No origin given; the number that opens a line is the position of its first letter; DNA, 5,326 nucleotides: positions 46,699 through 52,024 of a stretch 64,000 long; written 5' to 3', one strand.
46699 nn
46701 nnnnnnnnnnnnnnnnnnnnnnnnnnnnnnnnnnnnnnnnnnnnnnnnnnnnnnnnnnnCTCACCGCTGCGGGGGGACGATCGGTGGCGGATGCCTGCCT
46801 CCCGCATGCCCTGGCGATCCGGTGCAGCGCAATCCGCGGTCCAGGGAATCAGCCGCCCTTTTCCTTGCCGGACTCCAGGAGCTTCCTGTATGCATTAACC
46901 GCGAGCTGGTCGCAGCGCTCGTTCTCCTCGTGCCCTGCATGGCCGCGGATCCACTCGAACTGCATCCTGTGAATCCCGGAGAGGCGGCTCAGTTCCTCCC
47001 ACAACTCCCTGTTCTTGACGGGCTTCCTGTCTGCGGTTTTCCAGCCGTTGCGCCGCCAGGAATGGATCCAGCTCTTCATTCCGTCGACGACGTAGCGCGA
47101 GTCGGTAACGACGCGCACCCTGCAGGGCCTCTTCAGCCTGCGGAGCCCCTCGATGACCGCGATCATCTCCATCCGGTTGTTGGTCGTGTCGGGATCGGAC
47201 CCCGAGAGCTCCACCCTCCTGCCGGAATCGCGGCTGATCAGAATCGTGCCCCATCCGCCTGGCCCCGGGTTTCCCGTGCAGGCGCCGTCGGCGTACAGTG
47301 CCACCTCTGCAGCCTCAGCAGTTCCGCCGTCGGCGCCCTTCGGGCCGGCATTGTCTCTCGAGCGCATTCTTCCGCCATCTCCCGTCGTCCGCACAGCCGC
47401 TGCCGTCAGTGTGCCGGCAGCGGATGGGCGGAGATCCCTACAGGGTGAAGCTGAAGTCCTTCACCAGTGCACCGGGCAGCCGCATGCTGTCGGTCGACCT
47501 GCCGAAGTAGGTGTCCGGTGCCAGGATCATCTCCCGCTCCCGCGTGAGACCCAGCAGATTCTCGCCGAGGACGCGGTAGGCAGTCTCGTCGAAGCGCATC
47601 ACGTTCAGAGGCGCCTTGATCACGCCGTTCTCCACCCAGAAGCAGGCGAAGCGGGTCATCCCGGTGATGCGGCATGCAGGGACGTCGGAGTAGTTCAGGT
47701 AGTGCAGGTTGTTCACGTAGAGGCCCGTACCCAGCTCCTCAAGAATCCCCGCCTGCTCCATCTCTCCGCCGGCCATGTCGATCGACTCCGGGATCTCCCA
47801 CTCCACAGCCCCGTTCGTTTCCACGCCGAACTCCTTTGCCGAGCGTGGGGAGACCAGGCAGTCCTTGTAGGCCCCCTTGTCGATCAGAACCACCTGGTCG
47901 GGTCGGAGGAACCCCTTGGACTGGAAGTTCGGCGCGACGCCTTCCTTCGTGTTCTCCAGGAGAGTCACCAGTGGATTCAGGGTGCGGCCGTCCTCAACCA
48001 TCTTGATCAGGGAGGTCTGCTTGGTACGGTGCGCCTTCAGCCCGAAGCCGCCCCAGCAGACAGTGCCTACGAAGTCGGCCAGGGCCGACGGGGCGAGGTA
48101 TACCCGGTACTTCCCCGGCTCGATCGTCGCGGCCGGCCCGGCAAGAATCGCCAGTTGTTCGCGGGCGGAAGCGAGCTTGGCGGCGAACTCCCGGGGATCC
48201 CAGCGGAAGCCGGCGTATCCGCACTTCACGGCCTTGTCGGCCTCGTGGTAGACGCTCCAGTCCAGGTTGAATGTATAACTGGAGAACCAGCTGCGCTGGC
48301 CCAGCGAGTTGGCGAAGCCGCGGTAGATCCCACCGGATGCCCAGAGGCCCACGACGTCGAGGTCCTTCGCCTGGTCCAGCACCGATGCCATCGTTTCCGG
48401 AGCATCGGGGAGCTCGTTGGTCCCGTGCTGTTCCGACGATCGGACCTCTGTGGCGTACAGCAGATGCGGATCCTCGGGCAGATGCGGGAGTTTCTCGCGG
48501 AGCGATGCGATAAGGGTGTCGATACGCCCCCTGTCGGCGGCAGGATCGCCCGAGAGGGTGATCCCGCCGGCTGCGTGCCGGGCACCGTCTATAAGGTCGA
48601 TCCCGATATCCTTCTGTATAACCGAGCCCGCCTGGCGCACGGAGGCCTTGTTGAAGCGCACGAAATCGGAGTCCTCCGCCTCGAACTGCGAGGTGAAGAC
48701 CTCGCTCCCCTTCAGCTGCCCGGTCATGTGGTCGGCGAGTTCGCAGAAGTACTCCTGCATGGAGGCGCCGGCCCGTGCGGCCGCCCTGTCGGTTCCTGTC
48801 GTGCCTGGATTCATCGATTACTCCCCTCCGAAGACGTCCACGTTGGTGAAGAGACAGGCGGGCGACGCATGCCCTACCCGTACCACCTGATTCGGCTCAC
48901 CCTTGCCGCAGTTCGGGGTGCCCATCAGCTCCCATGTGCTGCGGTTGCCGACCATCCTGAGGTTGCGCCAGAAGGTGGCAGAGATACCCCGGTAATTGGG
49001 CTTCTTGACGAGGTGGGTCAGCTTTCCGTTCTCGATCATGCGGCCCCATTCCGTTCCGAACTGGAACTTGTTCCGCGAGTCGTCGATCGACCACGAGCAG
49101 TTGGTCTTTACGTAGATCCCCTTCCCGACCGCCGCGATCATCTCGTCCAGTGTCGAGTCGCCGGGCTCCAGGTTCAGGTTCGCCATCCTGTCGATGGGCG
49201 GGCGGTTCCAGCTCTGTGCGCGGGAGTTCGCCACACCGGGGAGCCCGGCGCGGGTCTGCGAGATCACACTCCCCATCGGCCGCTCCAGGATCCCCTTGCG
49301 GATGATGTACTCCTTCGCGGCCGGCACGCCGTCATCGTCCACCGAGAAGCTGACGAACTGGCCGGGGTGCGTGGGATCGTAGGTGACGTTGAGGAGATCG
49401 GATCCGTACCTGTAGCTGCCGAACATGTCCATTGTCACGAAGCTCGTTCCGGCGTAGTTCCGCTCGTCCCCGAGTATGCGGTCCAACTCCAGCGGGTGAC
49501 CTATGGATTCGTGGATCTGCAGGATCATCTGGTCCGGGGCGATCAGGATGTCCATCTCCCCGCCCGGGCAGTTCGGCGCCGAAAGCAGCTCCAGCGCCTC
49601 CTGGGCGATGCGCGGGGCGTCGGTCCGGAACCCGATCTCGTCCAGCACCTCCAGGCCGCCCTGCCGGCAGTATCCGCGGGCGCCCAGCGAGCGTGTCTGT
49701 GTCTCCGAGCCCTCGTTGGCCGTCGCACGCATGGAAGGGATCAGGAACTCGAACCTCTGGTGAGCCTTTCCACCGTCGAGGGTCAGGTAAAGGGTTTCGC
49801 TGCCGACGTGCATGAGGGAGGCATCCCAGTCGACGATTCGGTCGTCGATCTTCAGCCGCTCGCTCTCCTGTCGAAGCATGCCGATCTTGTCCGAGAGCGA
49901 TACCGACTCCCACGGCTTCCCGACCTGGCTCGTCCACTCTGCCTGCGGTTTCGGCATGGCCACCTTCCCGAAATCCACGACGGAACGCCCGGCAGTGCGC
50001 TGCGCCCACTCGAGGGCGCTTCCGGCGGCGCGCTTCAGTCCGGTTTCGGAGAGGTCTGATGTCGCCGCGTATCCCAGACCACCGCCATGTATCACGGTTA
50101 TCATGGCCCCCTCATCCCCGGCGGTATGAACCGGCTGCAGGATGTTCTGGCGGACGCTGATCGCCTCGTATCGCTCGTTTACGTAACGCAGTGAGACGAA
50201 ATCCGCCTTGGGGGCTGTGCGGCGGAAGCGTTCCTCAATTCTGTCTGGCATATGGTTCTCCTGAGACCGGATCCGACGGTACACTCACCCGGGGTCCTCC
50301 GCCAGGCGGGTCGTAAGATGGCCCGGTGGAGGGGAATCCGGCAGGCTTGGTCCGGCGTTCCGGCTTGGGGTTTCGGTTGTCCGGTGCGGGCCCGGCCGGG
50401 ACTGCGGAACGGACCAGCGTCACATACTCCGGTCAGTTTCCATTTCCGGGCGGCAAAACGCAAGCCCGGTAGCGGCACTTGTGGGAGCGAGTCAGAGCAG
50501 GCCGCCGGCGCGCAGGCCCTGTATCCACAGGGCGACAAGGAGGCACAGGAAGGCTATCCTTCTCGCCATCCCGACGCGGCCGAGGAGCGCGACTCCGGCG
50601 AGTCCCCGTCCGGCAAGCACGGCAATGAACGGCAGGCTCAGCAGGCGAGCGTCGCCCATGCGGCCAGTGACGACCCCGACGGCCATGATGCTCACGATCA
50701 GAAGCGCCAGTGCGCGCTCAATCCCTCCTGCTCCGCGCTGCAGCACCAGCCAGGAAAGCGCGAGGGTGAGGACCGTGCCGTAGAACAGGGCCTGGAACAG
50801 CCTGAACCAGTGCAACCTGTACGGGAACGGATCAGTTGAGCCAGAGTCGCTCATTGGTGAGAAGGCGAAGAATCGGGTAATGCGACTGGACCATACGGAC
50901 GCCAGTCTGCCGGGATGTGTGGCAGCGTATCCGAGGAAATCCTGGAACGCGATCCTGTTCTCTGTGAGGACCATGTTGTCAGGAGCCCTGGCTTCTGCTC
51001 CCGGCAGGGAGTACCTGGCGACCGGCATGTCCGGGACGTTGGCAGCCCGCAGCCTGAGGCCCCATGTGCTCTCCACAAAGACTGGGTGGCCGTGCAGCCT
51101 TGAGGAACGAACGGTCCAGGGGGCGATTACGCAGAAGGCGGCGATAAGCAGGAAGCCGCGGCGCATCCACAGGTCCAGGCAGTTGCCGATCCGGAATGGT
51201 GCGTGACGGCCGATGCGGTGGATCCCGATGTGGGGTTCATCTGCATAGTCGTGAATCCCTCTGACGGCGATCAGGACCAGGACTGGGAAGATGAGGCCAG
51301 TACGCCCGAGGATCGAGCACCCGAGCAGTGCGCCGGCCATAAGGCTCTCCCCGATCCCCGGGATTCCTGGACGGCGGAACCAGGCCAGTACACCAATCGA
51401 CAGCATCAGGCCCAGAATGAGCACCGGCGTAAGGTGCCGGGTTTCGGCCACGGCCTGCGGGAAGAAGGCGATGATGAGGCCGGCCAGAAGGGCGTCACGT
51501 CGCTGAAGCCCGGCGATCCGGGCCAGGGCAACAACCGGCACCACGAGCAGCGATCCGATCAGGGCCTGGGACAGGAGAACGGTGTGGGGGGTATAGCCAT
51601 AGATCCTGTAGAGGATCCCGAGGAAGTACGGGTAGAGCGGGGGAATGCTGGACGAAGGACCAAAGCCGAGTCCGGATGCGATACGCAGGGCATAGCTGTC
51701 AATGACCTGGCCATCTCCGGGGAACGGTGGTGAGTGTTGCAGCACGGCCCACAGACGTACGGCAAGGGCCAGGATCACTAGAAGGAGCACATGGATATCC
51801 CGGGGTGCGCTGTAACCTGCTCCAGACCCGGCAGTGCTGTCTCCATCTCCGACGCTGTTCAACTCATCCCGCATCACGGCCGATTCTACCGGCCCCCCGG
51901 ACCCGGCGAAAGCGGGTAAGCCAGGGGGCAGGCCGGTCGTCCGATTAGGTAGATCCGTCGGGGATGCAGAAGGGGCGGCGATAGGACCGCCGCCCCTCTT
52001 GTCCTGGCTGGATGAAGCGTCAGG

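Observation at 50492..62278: Envelope-modification and secretion locus: two ArnT/PMT-like GT-C enzymes, ArnE/F-like SMR protein, P-loop ATPase, rhomboid protease, orphan receiver protein, and T9SS cargo proteases (C25, S8)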

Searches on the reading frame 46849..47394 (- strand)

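Call 9: search_protein_families(library=pfam, proteins=[window:46849-47394:-], max_evalue=0.001)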
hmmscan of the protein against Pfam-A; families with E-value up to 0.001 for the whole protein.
window:46849-47394:- (181 aa): 1 family
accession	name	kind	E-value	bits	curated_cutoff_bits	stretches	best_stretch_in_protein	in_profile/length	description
PF00075.30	RNase_H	-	1.1e-45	155.7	25.8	1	30-168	3-139/141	RNase H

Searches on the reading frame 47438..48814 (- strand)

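Call 4: search_protein_families(library=pfam, proteins=[window:47438-48814:-], max_evalue=0.01)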
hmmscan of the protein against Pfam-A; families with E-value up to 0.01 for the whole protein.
window:47438-48814:- (458 aa): 1 family
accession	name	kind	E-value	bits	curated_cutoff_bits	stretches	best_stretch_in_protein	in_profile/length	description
PF19289.4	PmbA_TldD_3rd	-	7.7e-20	71.4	22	1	233-457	1-219/220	PmbA/TldA metallopeptidase C-terminal domain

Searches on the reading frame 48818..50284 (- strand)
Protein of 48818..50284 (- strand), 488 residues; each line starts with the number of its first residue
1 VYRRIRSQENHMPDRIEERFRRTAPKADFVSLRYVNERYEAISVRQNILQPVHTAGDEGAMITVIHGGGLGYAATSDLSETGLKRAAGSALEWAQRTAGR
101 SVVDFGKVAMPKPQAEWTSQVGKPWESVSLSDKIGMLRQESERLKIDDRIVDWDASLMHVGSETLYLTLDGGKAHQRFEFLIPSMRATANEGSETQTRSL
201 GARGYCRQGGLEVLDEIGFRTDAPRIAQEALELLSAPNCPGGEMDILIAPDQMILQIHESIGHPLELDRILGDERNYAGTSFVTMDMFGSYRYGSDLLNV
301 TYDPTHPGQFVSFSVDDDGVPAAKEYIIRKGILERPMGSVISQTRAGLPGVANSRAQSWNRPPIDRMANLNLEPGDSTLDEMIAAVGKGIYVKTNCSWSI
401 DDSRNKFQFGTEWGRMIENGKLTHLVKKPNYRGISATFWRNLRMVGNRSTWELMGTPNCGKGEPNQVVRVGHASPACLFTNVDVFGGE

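Call 4: search_protein_families(library=pfam, proteins=[window:48818-50284:-], max_evalue=0.01)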
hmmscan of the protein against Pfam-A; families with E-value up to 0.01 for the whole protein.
window:48818-50284:- (488 aa): 2 families
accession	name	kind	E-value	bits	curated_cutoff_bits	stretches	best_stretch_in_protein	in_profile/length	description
PF19289.4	PmbA_TldD_3rd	-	8.7e-35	120.3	22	1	242-484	2-218/220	PmbA/TldA metallopeptidase C-terminal domain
PF01523.21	PmbA_TldD_1st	-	3.3e-11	43.6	20.9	1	31-94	2-65/65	PmbA/TldA metallopeptidase domain 1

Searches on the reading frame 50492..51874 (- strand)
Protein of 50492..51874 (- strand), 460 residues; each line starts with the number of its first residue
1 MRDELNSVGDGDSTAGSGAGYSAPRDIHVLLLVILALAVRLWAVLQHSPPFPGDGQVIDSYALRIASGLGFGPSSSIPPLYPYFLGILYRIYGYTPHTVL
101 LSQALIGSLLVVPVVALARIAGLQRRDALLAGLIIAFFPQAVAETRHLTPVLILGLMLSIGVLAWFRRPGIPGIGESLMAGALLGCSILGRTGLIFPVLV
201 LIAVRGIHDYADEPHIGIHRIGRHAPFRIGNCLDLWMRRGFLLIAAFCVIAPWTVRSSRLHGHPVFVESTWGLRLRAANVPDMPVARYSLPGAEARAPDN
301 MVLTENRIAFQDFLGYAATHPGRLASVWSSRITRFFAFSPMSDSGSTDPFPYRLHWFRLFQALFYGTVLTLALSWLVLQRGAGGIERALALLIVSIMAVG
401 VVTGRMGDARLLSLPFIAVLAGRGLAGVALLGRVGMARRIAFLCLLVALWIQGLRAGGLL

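Call 4: search_protein_families(library=pfam, proteins=[window:50492-51874:-], max_evalue=0.01)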
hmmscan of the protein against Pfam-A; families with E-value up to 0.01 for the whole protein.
window:50492-51874:- (460 aa): 2 families
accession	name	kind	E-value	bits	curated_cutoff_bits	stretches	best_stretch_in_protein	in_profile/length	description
PF13231.12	PMT_2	-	3e-07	31.2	26.1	1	78-199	3-123/160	Dolichyl-phosphate-mannose-protein mannosyltransferase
PF02366.24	PMT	-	0.0092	16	22.7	0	101-201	87-195/245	Dolichyl-phosphate-mannose-protein mannosyltransferase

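Call 5: search_protein_families(library=ncbifam, proteins=[window:50492-51874:-], max_evalue=0.01)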
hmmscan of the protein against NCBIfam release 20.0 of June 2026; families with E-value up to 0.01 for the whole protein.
window:50492-51874:- (460 aa): 1 family
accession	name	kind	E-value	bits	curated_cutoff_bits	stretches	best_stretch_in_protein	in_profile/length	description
NF058602.1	PrMnsylTfPmt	equivalog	0.0063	15.4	800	1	68-135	91-157/530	protein O-mannosyltransferase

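Call 26: find_related_loci(query=window:50492-51874:-, collection=metagenome_contigs, flank=10000)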
Query window:50492-51874:- (460 aa) in metagenome_contigs; peptide patterns used: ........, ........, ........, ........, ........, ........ (x = any residue, [..] = any of these).
233 stretches matched a pattern, but none encodes a relative of the query by tblastn (E <= 1e-3).

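Call 73: search_protein_representatives(protein=window:50492-51874:-)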
Query: 460 residues. Proteins with E-value up to 0.001 (for the whole library): 1023; up to 1e-10: 15; up to 1e-30: 9. The best 150 are listed.
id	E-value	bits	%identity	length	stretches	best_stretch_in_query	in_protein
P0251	1.3e-204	697.0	69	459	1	1-460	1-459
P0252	3.8e-102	359.1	48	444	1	23-458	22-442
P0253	4.2e-85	302.9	47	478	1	30-454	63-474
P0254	9.3e-82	291.9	43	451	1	30-454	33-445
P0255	3.9e-80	286.5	43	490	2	238-434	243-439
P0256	4.9e-77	276.3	40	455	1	18-427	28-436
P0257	8.5e-73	262.3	39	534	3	238-434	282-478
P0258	7.8e-69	249.3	40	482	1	32-438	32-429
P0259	2.6e-38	148.6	42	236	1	248-436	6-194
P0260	2.2e-14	69.7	38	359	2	74-201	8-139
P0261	4.6e-14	68.7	38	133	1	327-452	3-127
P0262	2.1e-13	66.5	32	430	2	23-201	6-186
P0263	2.8e-12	62.8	26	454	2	32-195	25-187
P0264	4.6e-12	62.1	30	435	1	30-342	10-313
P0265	1.9e-11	60.1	34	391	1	32-202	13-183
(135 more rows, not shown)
